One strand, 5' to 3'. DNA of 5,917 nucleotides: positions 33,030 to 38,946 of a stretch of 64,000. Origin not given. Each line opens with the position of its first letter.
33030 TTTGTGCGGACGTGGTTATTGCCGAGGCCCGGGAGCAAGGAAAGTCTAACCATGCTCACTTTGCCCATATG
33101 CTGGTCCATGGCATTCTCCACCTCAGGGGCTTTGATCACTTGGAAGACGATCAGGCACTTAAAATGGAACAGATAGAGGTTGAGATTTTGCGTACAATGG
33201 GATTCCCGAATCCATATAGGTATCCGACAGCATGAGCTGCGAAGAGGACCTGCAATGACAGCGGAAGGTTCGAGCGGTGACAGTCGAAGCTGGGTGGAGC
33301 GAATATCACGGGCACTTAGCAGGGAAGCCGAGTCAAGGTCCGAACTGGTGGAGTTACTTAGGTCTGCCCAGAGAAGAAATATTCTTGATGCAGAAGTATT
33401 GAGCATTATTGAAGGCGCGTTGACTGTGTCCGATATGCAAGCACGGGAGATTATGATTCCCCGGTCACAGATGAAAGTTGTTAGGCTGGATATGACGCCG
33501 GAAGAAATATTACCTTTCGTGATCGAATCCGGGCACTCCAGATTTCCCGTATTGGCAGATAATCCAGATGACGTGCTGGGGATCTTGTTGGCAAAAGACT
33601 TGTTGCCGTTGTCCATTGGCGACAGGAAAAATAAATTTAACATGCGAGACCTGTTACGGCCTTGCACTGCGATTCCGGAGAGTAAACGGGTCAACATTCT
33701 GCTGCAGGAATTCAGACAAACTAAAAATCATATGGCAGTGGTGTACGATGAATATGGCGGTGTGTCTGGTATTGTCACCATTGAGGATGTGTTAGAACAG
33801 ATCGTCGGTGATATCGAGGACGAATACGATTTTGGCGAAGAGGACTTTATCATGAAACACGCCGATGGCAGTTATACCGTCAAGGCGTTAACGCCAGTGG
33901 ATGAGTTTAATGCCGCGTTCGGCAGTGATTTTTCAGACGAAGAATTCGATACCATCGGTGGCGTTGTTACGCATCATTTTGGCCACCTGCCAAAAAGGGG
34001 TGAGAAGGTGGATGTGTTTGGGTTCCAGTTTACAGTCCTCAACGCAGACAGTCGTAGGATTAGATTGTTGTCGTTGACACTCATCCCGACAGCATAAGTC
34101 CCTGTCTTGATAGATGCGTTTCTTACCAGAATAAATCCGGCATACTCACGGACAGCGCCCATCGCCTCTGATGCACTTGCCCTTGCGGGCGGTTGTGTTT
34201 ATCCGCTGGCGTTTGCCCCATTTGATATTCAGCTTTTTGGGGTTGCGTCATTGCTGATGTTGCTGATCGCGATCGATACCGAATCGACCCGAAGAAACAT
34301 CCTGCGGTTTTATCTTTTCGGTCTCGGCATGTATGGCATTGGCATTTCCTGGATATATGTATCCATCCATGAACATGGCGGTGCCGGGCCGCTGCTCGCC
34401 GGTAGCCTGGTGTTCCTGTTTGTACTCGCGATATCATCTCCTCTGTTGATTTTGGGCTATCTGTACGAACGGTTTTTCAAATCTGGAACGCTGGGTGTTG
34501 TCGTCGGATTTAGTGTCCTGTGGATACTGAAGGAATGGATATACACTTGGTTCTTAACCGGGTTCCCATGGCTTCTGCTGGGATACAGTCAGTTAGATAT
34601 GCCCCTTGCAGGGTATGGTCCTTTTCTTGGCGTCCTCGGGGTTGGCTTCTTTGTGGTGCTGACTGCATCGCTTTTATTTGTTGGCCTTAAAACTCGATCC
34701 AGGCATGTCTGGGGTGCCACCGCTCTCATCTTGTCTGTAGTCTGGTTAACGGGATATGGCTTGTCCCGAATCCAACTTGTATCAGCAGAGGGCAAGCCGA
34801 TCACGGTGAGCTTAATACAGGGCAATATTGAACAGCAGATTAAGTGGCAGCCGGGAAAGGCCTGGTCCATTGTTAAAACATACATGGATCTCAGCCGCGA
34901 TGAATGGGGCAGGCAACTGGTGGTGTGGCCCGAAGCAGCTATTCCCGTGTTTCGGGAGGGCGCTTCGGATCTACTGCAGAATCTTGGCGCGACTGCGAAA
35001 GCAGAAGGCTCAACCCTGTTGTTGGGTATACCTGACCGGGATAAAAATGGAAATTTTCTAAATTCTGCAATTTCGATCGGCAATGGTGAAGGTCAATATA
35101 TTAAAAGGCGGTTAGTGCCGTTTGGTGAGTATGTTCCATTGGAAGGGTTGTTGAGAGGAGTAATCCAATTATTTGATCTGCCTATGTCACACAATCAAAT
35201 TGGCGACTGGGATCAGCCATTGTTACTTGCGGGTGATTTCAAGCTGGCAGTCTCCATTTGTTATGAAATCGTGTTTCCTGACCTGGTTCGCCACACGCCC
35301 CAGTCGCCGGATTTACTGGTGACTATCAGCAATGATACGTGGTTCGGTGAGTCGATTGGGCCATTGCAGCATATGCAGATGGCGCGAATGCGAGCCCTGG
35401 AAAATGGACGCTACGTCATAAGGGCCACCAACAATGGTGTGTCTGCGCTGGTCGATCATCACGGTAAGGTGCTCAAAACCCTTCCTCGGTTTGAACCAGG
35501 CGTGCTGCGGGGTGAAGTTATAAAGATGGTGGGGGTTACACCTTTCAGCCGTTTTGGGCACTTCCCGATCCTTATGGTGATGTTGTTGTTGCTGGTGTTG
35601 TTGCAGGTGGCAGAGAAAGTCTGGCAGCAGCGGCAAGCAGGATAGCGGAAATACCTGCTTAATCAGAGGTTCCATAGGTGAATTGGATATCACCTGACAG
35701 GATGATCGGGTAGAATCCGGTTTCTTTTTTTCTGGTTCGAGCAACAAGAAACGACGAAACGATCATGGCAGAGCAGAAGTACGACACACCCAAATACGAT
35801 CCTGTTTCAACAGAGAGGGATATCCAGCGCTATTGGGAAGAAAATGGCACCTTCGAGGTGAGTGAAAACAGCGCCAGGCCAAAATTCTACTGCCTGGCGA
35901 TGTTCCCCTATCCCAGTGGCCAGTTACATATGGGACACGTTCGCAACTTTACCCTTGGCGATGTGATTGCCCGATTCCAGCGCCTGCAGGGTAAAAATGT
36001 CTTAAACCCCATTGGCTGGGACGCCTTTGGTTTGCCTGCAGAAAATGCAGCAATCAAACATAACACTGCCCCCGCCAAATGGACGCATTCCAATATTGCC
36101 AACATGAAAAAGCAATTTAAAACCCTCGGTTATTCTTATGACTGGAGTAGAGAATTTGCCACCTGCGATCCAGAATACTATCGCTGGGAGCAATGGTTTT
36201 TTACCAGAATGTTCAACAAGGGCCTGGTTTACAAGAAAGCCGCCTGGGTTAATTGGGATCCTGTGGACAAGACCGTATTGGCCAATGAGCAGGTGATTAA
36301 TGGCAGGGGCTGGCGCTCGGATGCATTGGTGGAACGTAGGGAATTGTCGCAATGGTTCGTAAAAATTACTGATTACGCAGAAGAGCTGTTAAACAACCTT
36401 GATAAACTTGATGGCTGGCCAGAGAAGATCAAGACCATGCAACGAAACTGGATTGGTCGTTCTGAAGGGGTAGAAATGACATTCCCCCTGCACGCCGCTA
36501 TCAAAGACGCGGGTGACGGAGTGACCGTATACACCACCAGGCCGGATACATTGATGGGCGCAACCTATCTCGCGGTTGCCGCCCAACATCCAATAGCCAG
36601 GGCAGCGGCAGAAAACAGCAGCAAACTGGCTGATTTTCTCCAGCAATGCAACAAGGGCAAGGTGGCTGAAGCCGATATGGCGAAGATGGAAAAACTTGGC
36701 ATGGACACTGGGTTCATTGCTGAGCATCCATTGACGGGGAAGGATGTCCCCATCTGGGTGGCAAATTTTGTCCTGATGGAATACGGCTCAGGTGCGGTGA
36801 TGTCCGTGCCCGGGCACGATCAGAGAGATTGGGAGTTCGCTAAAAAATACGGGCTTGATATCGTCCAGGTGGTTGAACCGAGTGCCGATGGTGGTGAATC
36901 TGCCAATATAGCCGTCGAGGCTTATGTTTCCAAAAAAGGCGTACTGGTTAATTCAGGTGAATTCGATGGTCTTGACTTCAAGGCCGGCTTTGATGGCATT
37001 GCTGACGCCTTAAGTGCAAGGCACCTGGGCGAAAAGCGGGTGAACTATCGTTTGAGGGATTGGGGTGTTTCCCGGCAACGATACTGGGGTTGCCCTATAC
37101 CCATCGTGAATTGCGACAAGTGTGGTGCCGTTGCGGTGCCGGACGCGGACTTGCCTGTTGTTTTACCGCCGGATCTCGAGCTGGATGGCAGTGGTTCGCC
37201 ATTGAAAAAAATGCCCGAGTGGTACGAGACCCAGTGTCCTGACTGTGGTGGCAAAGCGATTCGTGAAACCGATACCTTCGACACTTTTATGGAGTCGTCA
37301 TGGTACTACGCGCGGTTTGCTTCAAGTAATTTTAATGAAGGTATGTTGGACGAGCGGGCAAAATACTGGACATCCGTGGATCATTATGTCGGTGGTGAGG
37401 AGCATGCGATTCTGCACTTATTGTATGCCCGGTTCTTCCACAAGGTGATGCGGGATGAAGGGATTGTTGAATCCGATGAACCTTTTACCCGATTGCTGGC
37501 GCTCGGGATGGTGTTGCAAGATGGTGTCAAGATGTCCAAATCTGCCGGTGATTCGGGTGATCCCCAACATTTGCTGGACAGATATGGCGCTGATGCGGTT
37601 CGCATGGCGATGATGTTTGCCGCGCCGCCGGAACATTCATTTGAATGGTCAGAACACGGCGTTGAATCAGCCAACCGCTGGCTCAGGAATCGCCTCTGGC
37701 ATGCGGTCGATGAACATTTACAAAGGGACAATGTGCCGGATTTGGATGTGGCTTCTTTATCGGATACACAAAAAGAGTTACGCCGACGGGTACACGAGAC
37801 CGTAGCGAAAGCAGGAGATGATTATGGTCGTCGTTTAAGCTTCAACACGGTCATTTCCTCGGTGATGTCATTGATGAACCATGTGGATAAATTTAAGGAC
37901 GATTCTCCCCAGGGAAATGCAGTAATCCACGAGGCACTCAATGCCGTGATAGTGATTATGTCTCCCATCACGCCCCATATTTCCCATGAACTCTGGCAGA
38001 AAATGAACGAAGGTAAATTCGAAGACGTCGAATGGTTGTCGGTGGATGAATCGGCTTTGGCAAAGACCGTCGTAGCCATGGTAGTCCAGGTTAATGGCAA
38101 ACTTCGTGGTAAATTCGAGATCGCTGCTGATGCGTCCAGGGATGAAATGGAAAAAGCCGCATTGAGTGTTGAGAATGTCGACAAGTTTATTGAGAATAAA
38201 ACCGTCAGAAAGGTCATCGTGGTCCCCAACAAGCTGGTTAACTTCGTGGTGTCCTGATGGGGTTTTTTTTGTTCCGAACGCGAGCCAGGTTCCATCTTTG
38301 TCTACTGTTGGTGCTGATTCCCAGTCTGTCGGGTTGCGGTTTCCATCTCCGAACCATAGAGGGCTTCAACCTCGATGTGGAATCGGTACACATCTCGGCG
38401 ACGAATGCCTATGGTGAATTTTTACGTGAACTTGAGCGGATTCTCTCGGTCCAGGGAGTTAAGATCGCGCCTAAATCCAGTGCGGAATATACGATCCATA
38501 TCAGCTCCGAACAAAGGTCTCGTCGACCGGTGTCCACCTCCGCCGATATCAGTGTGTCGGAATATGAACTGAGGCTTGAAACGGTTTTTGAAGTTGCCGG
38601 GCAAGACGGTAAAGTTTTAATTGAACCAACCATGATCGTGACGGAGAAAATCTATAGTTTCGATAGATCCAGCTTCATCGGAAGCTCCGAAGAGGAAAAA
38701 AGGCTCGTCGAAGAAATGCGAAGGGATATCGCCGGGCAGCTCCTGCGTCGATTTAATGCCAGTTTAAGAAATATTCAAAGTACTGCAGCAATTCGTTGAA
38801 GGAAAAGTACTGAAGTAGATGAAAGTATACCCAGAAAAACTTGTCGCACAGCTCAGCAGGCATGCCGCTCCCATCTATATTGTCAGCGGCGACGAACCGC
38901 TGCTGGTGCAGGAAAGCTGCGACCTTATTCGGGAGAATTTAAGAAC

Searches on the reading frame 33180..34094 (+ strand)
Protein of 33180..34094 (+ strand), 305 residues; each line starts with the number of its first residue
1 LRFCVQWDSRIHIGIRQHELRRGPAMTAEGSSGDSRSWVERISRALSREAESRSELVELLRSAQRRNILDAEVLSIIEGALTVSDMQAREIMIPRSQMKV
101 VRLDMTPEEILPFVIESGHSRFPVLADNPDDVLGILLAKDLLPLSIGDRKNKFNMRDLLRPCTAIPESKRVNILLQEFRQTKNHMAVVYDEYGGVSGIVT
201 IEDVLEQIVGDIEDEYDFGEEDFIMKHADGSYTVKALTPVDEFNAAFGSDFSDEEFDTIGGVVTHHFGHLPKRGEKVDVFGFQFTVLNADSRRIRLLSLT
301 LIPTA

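Call 47: search_protein_families(library=pfam, proteins=[window:33180-34094:+], max_evalue=0.0001)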
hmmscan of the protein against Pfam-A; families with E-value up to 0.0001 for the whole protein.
window:33180-34094:+ (305 aa): 3 families
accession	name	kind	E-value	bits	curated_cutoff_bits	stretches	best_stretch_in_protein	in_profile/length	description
PF03471.22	CorC_HlyC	-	1.7e-23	82.9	27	1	226-301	2-79/81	Transporter associated domain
PF00571.33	CBS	-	5.1e-14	52.8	24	2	89-142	2-52/57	CBS domain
PF21917.1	NMB0537_N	-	1e-12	47.9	23.9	1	48-83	1-36/36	N-terminal region of NMB0537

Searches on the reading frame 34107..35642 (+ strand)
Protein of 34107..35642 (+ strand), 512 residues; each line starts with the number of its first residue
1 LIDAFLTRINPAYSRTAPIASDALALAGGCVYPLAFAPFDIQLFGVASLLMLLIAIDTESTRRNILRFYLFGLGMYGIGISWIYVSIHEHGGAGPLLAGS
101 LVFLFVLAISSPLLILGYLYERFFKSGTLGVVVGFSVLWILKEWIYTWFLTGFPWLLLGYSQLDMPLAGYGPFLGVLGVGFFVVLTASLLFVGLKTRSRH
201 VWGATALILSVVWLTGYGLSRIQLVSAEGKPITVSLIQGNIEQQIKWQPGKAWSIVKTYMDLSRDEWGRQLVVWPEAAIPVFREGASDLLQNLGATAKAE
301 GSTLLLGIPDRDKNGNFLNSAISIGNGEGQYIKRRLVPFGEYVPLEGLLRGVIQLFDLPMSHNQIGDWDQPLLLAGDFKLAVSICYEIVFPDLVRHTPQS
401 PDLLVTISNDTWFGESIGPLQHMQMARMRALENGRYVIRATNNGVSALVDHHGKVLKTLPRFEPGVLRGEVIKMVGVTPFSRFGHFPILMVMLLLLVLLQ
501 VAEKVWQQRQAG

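Call 47: search_protein_families(library=pfam, proteins=[window:34107-35642:+], max_evalue=0.0001)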
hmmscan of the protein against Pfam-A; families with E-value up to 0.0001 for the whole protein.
window:34107-35642:+ (512 aa): 2 families
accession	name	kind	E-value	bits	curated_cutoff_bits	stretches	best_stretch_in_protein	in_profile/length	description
PF00795.27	CN_hydrolase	-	1.6e-33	116.6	23.2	1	234-471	2-246/256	Carbon-nitrogen hydrolase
PF20154.4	LNT_N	-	6.5e-31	108.1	27.1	1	29-188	2-158/159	Apolipoprotein N-acyltransferase N-terminal domain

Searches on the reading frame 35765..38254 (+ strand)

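Call 47: search_protein_families(library=pfam, proteins=[window:35765-38254:+], max_evalue=0.0001)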
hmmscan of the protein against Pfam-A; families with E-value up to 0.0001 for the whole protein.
window:35765-38254:+ (830 aa): 4 families
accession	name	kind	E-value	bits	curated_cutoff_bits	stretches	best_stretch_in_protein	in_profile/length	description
PF13603.12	tRNA-synt_1_2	-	1e-71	240.7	25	1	227-416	1-184/185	Leucyl-tRNA synthetase, editing domain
PF00133.28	tRNA-synt_1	-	5.4e-52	177.4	22.7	2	20-231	2-226/414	tRNA synthetases class I (I, L, M and V)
PF09334.17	tRNA-synt_1g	-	1.4e-28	100.3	20.1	1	46-177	6-135/391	tRNA synthetases class I (M)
PF08264.19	Anticodon_1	-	1.5e-16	61.1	25.1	1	670-791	2-143/148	Anticodon-binding domain of tRNA ligase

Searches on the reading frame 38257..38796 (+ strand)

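Call 47: search_protein_families(library=pfam, proteins=[window:38257-38796:+], max_evalue=0.0001)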
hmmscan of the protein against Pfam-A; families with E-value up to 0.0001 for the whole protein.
window:38257-38796:+ (180 aa): 1 family
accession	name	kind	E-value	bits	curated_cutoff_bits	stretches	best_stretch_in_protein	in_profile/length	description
PF04390.17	LptE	-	9.4e-13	49.3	23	1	42-165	2-117/118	Lipopolysaccharide-assembly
